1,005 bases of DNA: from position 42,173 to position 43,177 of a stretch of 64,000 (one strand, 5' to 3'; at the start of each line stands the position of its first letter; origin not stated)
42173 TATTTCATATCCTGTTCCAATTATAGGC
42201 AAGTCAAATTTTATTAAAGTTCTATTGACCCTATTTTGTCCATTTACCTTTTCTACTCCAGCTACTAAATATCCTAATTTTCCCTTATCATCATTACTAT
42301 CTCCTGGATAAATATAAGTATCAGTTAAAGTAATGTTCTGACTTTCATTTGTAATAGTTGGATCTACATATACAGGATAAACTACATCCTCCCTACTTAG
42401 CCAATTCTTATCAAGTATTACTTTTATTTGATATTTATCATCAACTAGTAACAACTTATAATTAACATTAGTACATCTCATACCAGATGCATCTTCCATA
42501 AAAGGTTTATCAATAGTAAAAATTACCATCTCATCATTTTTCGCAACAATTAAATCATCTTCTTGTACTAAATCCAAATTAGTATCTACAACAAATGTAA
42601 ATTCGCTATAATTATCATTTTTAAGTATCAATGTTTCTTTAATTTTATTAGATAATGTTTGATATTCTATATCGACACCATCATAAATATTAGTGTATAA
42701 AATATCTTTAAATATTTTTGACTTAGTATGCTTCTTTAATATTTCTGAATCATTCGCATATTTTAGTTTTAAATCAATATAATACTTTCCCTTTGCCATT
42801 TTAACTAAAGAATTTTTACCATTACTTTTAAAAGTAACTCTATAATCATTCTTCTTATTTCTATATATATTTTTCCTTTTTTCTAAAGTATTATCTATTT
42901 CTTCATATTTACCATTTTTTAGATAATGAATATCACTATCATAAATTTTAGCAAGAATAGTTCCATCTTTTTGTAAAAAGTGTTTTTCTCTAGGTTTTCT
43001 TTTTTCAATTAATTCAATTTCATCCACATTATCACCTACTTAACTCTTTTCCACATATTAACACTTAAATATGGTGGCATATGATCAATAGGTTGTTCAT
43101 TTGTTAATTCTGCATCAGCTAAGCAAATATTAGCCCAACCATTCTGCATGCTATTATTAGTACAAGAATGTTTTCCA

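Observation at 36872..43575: RHS toxin with no recognisable export signal, immediately downstream of a phage-tail-collar-domain gene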

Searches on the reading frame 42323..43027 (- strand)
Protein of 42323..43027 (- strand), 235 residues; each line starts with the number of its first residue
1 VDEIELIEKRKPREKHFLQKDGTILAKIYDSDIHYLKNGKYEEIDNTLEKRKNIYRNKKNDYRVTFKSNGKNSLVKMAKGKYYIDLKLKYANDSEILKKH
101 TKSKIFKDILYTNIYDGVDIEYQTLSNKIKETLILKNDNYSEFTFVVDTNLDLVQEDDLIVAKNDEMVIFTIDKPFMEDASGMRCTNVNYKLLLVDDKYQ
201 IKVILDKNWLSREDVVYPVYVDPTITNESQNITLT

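Call 33: find_homologous_proteins(query=window:42335-43027:-)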
Query seq(231 aa) (231 aa): 10 proteins with E <= 0.001 among 330 candidates.
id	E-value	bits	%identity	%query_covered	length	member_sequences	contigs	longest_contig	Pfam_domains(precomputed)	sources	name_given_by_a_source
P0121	1.8e-63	232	53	98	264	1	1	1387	-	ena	-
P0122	6.4e-48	182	54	79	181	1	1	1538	-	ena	-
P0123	3.2e-47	179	46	99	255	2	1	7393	-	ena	-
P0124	1.7e-46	177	58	67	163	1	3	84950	-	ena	-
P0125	2.2e-43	167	57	65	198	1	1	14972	-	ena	-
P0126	8.6e-42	162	57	66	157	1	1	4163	-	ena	-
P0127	3.6e-41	160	58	60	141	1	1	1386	-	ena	-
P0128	4.9e-35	139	46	72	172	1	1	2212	-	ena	-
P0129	4.3e-31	127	43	84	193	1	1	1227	-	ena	-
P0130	9.9e-15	73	79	23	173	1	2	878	PF04545.23,PF08281.19,PF04539.23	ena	-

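Call 43: search_protein_representatives(protein=window:42323-43027:-)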
Query: 235 residues. Proteins with E-value up to 0.001 (for the whole library): 4258; up to 1e-10: 1624; up to 1e-30: 96. The best 150 are listed.
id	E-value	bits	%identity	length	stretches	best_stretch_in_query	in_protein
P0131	2.1e-76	273.0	57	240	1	1-231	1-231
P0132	3.3e-67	243.0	51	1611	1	1-231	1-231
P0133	5.9e-66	238.9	51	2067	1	1-232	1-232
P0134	1.1e-62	228.1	52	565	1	1-232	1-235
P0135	1.8e-59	217.7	49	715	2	1-232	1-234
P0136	1.8e-55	204.6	52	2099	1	1-231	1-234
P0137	3.3e-52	193.9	46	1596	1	2-231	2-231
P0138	6.5e-52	193.0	45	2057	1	1-232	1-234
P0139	1.1e-51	192.2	46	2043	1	1-232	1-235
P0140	2.1e-50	188.0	46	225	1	1-221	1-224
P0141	2.3e-50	187.9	48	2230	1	1-231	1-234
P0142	3.2e-50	187.5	46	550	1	1-231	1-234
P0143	5.4e-50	186.7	47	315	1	1-232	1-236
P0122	2.1e-48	181.5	56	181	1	1-182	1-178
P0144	2.7e-48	181.2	43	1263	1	1-232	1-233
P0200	2.8e-34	135.3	37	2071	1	1-234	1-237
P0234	4.8e-29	118.2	34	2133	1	5-229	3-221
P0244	3.6e-27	112.1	33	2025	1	1-232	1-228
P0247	2.5e-26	109.3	42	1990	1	5-226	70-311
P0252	1.2e-25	107.1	36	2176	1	5-226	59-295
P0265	1.5e-23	100.2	38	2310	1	5-226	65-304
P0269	4.2e-23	98.8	38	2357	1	5-227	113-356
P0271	6.5e-23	98.2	38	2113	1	12-232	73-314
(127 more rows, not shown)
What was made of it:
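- The domain starts at residue 1-5 in most of the ~100 closest 50%-identity clusters (call 43).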

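Call 45: find_encoding_contigs(protein=P0247, flank=6000, max_places=3)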
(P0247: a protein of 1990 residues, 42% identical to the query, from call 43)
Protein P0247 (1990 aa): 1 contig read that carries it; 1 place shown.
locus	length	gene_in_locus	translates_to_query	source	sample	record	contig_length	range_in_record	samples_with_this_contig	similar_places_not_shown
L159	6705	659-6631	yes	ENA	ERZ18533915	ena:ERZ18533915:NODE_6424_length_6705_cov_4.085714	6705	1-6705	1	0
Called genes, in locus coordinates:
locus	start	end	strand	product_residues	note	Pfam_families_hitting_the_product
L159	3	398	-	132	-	?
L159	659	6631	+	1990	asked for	PF07538:ChW, PF05593:RHS_repeat (weak), PF25023:TEN_YD-shell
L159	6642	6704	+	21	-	?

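Call 46: find_encoding_contigs(protein=P0252, flank=6000, max_places=3)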
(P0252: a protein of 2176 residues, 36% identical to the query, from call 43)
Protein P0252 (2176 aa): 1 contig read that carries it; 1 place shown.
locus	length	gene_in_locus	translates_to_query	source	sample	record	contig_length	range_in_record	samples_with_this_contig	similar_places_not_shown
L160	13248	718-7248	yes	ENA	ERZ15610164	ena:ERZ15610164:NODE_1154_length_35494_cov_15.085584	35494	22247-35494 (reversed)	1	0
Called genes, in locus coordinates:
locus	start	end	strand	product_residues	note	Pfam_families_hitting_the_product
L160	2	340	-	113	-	PF01245:Ribosomal_L19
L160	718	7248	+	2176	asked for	PF05593:RHS_repeat (faint), PF20148:DUF6531, PF25023:TEN_YD-shell, PF14200:RicinB_lectin_2 (weak), PF25023:TEN_YD-shell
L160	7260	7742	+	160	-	-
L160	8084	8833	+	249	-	PF01797:Y1_Tnp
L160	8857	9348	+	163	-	-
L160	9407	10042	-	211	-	-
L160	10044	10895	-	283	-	PF00763:THF_DHG_CYH, PF02882:THF_DHG_CYH_C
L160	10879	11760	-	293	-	PF01790:LGT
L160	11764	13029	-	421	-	PF00675:Peptidase_M16, PF05193:Peptidase_M16_C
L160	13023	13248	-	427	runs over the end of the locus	PF05193:Peptidase_M16_C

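Call 47: find_encoding_contigs(protein=P0269, flank=5000, max_places=2)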
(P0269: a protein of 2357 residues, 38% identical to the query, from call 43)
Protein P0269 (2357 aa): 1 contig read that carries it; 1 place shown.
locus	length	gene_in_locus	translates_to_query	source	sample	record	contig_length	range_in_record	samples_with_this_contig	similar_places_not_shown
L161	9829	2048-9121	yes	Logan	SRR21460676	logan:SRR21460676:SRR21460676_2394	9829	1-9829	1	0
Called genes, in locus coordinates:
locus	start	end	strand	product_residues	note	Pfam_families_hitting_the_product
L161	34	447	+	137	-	-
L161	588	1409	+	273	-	PF12844:HTH_19, PF13560:HTH_31 (weak), PF01381:HTH_3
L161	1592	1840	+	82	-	-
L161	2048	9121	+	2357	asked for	PF00652:Ricin_B_lectin (faint), PF05593:RHS_repeat (weak), PF14200:RicinB_lectin_2 (weak)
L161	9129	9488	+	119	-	-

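Call 48: find_encoding_contigs(protein=P0265, flank=5000, max_places=2)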
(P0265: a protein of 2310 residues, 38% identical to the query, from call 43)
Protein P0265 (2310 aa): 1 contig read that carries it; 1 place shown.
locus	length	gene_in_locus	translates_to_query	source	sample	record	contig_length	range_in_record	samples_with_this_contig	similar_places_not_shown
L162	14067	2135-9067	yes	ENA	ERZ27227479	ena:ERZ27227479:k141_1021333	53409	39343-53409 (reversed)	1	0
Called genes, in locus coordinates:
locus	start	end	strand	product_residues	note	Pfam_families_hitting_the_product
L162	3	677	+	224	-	?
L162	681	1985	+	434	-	PF02885:Glycos_trans_3N, PF00591:Glycos_transf_3, PF07831:PYNP_C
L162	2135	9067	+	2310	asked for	PF05593:RHS_repeat (faint), PF25023:TEN_YD-shell (weak), PF00652:Ricin_B_lectin (faint), PF14200:RicinB_lectin_2, PF25023:TEN_YD-shell, PF22322:DUF6973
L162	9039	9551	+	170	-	-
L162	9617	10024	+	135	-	-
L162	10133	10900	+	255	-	-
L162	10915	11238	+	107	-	-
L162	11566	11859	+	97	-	PF07873:YabP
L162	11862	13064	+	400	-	PF06898:YqfD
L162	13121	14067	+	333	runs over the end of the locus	PF02562:PhoH, PF13604:AAA_30 (weak), PF13245:AAA_19 (weak)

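Call 49: find_encoding_contigs(protein=P0271, flank=5000, max_places=2)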
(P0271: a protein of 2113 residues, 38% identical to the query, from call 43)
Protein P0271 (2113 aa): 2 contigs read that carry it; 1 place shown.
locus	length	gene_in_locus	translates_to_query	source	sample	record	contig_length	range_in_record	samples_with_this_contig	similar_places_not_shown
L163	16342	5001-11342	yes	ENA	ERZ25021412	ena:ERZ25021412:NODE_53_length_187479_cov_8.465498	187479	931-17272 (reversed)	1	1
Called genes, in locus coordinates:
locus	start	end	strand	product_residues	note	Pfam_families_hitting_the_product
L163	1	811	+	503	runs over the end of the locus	PF00171:Aldedh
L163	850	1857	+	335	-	PF01408:GFO_IDH_MocA, PF02894:GFO_IDH_MocA_C, PF22725:GFO_IDH_MocA_C3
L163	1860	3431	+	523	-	PF00890:FAD_binding_2 (weak), PF01266:DAO (weak), PF01593:Amino_oxidase, PF01946:Thi4 (weak), PF03486:HI0933_like (faint), PF12831:FAD_oxidored, PF13450:NAD_binding_8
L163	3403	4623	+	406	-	PF00970:FAD_binding_6, PF00175:NAD_binding_1 (weak), PF00111:Fer2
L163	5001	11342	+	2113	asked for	PF24517:CBM96, PF05593:RHS_repeat, PF25023:TEN_YD-shell, PF15607:Ntox44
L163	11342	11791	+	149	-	-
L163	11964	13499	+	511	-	PF05593:RHS_repeat (weak), PF15636:Tox-GHH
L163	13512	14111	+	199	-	-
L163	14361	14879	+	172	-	-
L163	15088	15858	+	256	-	PF01797:Y1_Tnp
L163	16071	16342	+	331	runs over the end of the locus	-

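Call 50: find_encoding_contigs(protein=P0234, flank=5000, max_places=2)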
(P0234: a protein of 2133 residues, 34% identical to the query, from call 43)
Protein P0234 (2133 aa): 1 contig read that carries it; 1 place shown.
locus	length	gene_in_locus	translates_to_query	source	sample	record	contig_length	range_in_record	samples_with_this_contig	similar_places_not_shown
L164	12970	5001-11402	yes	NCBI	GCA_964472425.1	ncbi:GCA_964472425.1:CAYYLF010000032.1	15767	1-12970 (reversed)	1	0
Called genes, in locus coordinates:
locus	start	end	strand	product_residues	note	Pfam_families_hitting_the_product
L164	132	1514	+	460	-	PF01171:ATP_bind_3, PF11734:TilS_C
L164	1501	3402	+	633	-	PF06480:FtsH_ext, PF00004:AAA, PF07728:AAA_5 (weak), PF17862:AAA_lid_3, PF01434:Peptidase_M41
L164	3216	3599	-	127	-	-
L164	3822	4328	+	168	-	-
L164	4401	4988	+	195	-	PF21939:Gp10_C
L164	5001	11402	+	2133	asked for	PF05593:RHS_repeat (faint), PF25023:TEN_YD-shell (weak)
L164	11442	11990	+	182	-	-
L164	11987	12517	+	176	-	-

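Call 51: find_encoding_contigs(protein=P0244, flank=5000, max_places=2)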
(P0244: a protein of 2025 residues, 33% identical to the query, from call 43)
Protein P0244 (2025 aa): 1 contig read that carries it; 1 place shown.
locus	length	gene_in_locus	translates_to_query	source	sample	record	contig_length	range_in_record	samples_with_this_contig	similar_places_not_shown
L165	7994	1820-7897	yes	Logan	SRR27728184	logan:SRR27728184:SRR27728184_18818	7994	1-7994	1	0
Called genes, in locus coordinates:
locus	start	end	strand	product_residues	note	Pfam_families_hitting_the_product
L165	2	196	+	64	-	?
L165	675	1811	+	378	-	PF21939:Gp10_C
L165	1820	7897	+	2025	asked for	PF05593:RHS_repeat (faint)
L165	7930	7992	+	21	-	?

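Call 52: find_encoding_contigs(protein=P0200, flank=5000, max_places=2)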
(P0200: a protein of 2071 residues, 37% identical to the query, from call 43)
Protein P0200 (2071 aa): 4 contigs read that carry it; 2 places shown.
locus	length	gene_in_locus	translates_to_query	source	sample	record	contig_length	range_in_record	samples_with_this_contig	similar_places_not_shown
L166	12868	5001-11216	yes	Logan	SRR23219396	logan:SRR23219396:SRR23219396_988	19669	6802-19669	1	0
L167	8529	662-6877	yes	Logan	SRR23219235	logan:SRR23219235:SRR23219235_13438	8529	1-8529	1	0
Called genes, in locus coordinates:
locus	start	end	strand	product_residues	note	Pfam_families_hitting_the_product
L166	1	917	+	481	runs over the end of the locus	PF01551:Peptidase_M23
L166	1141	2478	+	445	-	-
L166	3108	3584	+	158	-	-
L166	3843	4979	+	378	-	PF21939:Gp10_C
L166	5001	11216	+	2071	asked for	PF05593:RHS_repeat (faint)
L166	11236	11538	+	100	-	-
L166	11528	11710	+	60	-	-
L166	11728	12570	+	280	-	-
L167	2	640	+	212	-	?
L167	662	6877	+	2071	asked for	PF05593:RHS_repeat (faint)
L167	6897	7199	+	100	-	-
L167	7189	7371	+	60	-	-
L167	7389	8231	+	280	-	-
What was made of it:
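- Reciprocal check: 3 of 3 leaderless RHS genes have Gp10_C upstream (calls 50-52).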

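Call 56: search_protein_families(library=phrogs, proteins=[window:42335-43027:-], max_evalue=0.05)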
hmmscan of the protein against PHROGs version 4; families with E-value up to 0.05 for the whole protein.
seq(231 aa): 1 family
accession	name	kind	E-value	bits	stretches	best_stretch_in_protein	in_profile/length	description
phrog_37549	-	head and packaging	5.4e-12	45.3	1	5-226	9-216/1072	virion structural protein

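Call 75: search_dna_similar(query=window:42323-43027:-, collection=phages, mode=protein, max_evalue=0.001, max_rows=15)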
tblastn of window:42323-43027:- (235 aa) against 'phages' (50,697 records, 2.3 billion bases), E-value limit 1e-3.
Records with a match: 12; places in all: 12; records where one place covers at least 80% of the query: 8.
Best place of each record, by identity: <60% 12.
By first word of the organism name: Bacillus 8; Bacteriophage 3; Streptococcus 1.
By host as written in the record: - 5; Bacillus cereus 4; Bacillus sp. S4 1; Bacillus sp. (in: firmicutes) 1; Streptococcus suis 1.
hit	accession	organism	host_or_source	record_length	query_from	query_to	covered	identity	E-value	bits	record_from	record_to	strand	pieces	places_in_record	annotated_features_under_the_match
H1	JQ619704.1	Bacillus phage PBC1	Bacillus cereus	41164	5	225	94%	29.4%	1e-11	70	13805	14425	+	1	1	putative YD repeat protein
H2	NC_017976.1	Bacillus phage PBC1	Bacillus cereus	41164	5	225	94%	29.4%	1e-11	70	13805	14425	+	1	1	virion structural protein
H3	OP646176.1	Bacillus phage vB_BceS_LY5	Bacillus cereus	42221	5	226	94%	26.7%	3e-5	50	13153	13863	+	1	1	hypothetical protein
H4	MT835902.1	Bacteriophage sp.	human fecal samples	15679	5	228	89%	28.1%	8e-7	102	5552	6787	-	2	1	record has no annotation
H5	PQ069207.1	Bacillus phage S4-5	Bacillus sp. S4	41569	5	225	94%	24.2%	8e-5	49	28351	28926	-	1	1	record has no annotation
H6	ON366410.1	Bacillus phage vB_BceS_LY1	Bacillus cereus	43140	5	225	94%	23.5%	3e-4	47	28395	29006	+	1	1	structural protein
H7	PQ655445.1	Bacillus phage BCE1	Bacillus sp. (in: firmicutes)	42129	5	225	94%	22.3%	8e-6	52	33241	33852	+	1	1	virion structural protein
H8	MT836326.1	Bacteriophage sp.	human fecal samples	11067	1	234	100%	20.1%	3e-4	47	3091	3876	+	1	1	record has no annotation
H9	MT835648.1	Bacteriophage sp.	human fecal samples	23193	54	224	73%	27.2%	1e-8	61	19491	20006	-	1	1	record has no annotation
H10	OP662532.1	Streptococcus phage YS34-rum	Streptococcus suis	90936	109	226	50%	32.0%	6e-11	67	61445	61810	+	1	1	hypothetical protein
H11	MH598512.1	Bacillus phage Wes44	soil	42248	5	152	63%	23.7%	7e-4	46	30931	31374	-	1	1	putative YD repeat protein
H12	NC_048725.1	Bacillus phage Wes44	soil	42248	5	152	63%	23.7%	7e-4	46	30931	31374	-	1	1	virion structural protein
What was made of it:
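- On Phage YD-repeat tail protein (PBC1 gp18 type): N-domain homology is met (calls 56, 75).
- Closest known: YD-repeat tail protein of Bacillus cereus siphophages. Same: Leaderless YD-repeat protein with a homologous N-terminal domain (tblastn E=1e-11, phrog_37549 E=5e-12; calls 56, 75), encoded in a phage with a separate receptor-binding protein and a lysis cassette.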

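Call 77: get_annotated_region(hit=H2, flank=9000)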
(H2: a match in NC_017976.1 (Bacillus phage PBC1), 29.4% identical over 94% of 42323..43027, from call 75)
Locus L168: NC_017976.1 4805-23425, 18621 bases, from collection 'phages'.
description: Bacillus phage PBC1, complete genome.
organism: Bacillus phage PBC1 (NCBI taxid 1161901)
taxonomy: Viruses; Duplodnaviria; Heunggongvirae; Uroviricota; Caudoviricetes; Gutmannvirinae; Pebcunavirus; Pebcunavirus PBC1
host: Bacillus cereus; source: -; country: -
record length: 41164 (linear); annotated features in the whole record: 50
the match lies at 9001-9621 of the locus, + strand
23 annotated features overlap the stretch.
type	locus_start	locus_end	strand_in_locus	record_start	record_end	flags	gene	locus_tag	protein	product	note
CDS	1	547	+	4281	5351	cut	-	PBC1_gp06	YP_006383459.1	minor head protein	-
CDS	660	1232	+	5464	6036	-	-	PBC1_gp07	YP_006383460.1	head scaffolding protein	-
CDS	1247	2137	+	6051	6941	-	-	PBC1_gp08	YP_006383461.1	major head protein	-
CDS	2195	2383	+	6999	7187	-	-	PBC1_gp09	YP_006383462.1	hypothetical protein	-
CDS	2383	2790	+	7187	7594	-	-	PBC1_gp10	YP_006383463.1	head-tail adaptor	-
CDS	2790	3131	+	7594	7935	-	-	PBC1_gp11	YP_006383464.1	head-tail adaptor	-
CDS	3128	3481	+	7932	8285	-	-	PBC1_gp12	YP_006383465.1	minor head protein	-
CDS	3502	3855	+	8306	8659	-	-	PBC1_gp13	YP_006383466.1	minor head protein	-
CDS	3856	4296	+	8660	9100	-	-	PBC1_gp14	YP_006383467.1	major tail protein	-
CDS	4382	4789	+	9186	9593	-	-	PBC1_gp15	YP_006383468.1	hypothetical protein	-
CDS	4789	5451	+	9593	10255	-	-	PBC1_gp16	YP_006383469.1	hypothetical protein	gp15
CDS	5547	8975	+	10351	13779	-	-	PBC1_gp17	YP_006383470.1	tail length tape measure protein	-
CDS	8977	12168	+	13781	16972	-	-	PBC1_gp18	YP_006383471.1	virion structural protein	-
CDS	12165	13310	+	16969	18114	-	-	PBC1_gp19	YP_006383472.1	hypothetical protein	-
CDS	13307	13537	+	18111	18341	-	-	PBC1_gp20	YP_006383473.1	hypothetical protein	-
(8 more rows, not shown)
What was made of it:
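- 42338..43027 (-): RHS residues 1-230: all-beta N-terminal domain. Residues 1-50 are the most conserved stretch of the whole protein. Homologous to Bacillus phage PBC1 gp18 (calls 56, 75, 77).
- Closest known: YD-repeat tail protein of Bacillus cereus siphophages. Different: The phage protein is about 1060 aa and lies directly after the tape measure gene as a virion component (call 77).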

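Call 80: predict_structure(alignment_id=A2)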
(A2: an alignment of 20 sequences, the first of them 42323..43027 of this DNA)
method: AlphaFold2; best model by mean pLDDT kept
length: 235 residues; sequences in the alignment: 20
mean_pLDDT: 90.4   pTM: 0.83
mean pLDDT of the five models: 90.4, 89.4, 88.9, 89.0, 88.6
residues with pLDDT >= 90: 186; 70-90: 41; 50-70: 2; < 50: 6
segments of 3 or more residues with pLDDT < 50: 230-235
pLDDT, mean of each block of 10 residues (from residue 1): 85 94 93 90 92 92 92 91 94 86 81 94 91 95 96 94 94 95 94 95 96 96 77 31
secondary structure, 60 per line:
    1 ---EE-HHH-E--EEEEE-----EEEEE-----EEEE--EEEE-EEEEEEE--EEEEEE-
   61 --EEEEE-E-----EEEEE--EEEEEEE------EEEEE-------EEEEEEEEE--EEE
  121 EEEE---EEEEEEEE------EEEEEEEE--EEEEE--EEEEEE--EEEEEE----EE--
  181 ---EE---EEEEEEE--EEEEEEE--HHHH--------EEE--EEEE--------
elements in order: E14-18 E24-28 E34-37 E40-43 E45-51 E54-59 E63-67 E75-79 E82-88 E95-99 E107-115 E118-124 E128-135 E142-149 E152-156 E159-164 E167-172 E189-195 E198-204 H207-210 E219-221 E224-227
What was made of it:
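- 42338..43027 (-): AF2 model pLDDT 90 (call 80).
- On T7SSb LXG/WXG toxins: The N-terminus is all-beta (call 80).
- The N-terminus is predicted all-beta with pLDDT 90, unlike helical T7SS signals (call 80).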

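Call 83: fold_search(model_id=the predicted structure, library=pdb)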
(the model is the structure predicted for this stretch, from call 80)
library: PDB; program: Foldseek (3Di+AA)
matches with E <= 10: 893; with E <= 0.001: 2
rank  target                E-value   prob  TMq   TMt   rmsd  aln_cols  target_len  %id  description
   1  8r70_B                9.0e-04  1.00  0.49  0.22   6.2       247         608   12  Polysaccharide lyase BtPL33HA (BT4410) Y291A with HA dp4 (released 2024-12-04)
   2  8r6z_A                9.0e-04  1.00  0.49  0.22   6.3       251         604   12  Polysaccharide lyase BtPL33HA (BT4410) Apo form 2 (released 2024-12-04)
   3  8r75_B                1.4e-03  1.00  0.48  0.21   7.6       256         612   11  Polysaccharide lyase BtPL33HA (BT4410) Apo form 1 (released 2024-12-04)
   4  9o3q                  1.7e-03  1.00  0.41  0.19   9.7       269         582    9  Apo-structure of a chondroitinase (released 2025-06-11)
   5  8r71_B                1.8e-03  1.00  0.46  0.21   6.9       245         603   11  Polysaccharide lyase BtPL33HA (BT4410) Y291A with HAdp4 collected at 1.22 A (released 2024-12-04)
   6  8r72_B                1.8e-03  1.00  0.47  0.21   6.6       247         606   11  Polysaccharide lyase BtPL33HA (BT4410) Y291A with HA dp4 collected at 1.33 A (released 2024-12-04)
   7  8r70_A                2.7e-03  1.00  0.49  0.21   6.6       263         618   11  Polysaccharide lyase BtPL33HA (BT4410) Y291A with HA dp4 (released 2024-12-04)
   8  8r71_A                2.8e-03  1.00  0.45  0.19   6.9       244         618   10  Polysaccharide lyase BtPL33HA (BT4410) Y291A with HAdp4 collected at 1.22 A (released 2024-12-04)
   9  9hpm_A                4.4e-03  0.89  0.31  0.10  19.3       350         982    7  E. coli beta-galactosidase labeled with Chromeo P503 dye purified using MISO from 1ug (released 2025-11-05)
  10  2xhn_A                4.8e-03  1.00  0.43  0.23   7.6       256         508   10  Rhamnogalacturonan lyase from Aspergillus aculeatus K150A active site mutant (released 2010-09-29)
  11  3njx                  5.8e-03  1.00  0.43  0.23   7.6       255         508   10  Rhamnogalacturonan Lyase from Aspergillus aculeatus mutant H210A (released 2010-10-06)
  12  8r6z_B                6.7e-03  1.00  0.48  0.21   6.6       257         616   11  Polysaccharide lyase BtPL33HA (BT4410) Apo form 2 (released 2024-12-04)
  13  8r72_A                9.0e-03  1.00  0.40  0.18   7.4       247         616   10  Polysaccharide lyase BtPL33HA (BT4410) Y291A with HA dp4 collected at 1.33 A (released 2024-12-04)
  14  9h6f_A                1.0e-02  0.89  0.24  0.09  11.4       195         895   11  Bacteroides ovatus GH98 endoxylanase in complex with arabino-xylooligosaccharide (released 2025-11-05)
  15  9h6g_A                1.2e-02  0.85  0.22  0.08  11.1       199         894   12  Inactive Bacteroides ovatus GH98 endoxylanase E361A in complex with arabino-xylooligosaccharide (released 2025-11-05)
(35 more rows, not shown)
